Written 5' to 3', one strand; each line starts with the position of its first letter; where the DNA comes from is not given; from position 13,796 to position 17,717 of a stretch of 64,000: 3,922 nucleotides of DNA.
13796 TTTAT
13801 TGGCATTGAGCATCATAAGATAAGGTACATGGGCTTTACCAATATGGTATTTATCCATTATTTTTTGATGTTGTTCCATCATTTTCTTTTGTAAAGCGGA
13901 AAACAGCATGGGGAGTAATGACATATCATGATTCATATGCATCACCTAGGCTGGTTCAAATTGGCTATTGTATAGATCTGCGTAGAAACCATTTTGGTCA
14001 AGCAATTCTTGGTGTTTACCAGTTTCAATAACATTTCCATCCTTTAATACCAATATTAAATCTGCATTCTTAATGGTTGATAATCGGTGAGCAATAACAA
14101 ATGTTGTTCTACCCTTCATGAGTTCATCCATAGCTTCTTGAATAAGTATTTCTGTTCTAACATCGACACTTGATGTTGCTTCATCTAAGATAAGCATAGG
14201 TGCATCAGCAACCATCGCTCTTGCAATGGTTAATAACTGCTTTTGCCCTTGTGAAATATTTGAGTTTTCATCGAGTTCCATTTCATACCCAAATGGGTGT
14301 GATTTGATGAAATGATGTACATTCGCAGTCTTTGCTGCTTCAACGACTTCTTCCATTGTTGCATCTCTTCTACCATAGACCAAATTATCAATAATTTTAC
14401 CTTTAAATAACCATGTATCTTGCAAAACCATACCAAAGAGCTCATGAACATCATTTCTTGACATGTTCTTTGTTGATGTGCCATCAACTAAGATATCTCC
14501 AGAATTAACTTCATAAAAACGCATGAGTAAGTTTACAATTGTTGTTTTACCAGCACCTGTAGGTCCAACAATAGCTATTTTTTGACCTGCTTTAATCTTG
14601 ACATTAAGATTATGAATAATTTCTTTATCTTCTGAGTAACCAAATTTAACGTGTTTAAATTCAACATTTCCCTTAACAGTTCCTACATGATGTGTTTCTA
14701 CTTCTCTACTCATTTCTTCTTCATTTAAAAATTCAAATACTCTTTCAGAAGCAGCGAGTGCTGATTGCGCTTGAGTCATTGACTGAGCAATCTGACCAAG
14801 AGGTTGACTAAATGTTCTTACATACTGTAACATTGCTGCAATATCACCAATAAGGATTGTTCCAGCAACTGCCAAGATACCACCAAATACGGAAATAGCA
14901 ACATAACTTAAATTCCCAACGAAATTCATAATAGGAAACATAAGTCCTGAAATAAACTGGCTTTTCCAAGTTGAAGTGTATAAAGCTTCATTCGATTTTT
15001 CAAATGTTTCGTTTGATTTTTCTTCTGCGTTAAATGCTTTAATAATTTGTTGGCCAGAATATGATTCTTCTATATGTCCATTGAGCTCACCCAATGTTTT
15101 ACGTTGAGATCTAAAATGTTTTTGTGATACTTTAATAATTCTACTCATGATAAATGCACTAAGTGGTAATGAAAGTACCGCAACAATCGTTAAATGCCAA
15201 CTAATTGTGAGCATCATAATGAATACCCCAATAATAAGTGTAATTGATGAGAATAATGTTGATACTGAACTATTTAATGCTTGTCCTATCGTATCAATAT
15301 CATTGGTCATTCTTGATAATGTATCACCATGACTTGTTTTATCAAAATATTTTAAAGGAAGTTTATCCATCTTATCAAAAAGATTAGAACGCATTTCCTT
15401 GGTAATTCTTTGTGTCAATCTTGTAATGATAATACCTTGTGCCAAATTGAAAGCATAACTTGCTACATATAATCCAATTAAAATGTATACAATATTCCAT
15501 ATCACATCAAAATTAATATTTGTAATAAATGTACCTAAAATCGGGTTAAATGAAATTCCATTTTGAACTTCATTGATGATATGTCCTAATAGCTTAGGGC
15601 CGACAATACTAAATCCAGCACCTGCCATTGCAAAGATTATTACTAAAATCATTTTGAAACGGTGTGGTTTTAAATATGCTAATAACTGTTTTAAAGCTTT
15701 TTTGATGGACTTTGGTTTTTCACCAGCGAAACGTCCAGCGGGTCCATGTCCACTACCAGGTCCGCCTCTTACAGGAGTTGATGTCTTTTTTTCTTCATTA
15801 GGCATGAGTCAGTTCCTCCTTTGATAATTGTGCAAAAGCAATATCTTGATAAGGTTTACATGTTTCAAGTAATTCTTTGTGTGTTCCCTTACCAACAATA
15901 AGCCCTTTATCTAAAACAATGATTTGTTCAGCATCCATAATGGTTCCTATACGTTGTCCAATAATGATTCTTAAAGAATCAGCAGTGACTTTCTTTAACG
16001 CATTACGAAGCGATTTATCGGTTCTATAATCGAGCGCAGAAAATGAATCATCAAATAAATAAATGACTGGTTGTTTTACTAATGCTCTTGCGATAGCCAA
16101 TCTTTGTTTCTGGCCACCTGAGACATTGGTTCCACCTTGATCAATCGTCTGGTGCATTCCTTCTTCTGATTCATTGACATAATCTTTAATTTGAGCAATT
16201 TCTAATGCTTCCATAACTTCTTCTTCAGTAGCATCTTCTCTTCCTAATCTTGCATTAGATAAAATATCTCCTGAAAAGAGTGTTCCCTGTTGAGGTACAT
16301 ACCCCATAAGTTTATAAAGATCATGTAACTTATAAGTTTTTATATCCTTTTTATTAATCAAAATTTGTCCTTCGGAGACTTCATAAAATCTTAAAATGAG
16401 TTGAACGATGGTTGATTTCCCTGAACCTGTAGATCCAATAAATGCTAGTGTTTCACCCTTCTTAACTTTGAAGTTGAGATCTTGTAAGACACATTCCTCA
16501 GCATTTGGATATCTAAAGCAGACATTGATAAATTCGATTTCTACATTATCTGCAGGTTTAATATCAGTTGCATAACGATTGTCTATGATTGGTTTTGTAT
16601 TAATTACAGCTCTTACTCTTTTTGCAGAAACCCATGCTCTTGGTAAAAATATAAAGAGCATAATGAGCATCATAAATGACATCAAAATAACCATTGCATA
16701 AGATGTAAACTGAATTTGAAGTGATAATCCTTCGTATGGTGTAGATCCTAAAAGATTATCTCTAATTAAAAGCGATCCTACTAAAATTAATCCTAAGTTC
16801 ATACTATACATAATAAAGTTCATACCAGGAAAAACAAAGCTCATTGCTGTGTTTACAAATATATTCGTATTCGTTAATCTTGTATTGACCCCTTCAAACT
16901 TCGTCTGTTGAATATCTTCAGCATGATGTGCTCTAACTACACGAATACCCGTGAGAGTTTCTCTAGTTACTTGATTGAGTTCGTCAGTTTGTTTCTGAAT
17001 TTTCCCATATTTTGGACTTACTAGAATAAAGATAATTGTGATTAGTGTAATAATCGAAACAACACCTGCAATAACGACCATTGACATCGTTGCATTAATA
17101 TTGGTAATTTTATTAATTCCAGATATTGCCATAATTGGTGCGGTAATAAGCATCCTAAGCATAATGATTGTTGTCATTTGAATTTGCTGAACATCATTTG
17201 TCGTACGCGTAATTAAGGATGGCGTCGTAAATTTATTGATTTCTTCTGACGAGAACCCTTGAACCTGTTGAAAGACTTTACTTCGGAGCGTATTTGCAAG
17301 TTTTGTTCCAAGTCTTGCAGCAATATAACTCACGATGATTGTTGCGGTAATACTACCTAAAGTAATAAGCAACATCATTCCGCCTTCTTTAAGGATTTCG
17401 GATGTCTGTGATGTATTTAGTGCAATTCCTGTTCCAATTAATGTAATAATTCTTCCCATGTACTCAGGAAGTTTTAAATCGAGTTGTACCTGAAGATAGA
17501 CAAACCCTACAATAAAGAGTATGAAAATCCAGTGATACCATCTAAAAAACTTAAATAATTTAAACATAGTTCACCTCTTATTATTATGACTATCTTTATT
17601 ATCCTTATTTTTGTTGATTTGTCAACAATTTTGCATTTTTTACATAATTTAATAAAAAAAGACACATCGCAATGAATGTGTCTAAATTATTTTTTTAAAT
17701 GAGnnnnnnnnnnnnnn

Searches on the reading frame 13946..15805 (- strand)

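Call 65: search_protein_families(library=pfam, proteins=[window:13946-15805:-], max_evalue=0.00001)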
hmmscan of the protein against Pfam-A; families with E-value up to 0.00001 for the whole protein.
window:13946-15805:- (619 aa): 3 families
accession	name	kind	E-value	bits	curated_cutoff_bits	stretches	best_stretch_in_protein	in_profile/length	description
PF00664.28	ABC_membrane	-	3.4e-56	191.4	28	1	52-336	1-274/274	ABC transporter transmembrane region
PF00005.33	ABC_tran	-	4.2e-28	99.1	25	1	398-545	2-137/137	ABC transporter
PF02463.25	SMC_N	-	2.1e-06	27.8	40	0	410-585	27-209/220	RecF/RecN/SMC N terminal domain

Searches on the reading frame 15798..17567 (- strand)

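Call 65: search_protein_families(library=pfam, proteins=[window:15798-17567:-], max_evalue=0.00001)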
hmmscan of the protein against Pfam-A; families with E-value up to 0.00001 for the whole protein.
window:15798-17567:- (589 aa): 3 families
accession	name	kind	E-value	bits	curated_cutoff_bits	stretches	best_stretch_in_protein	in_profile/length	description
PF00005.33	ABC_tran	-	8.8e-31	107.8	25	1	361-509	1-136/137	ABC transporter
PF00664.28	ABC_membrane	-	6.5e-23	82.2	28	1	33-280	18-254/274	ABC transporter transmembrane region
PF02463.25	SMC_N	-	3.4e-06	27.1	40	0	437-551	109-210/220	RecF/RecN/SMC N terminal domain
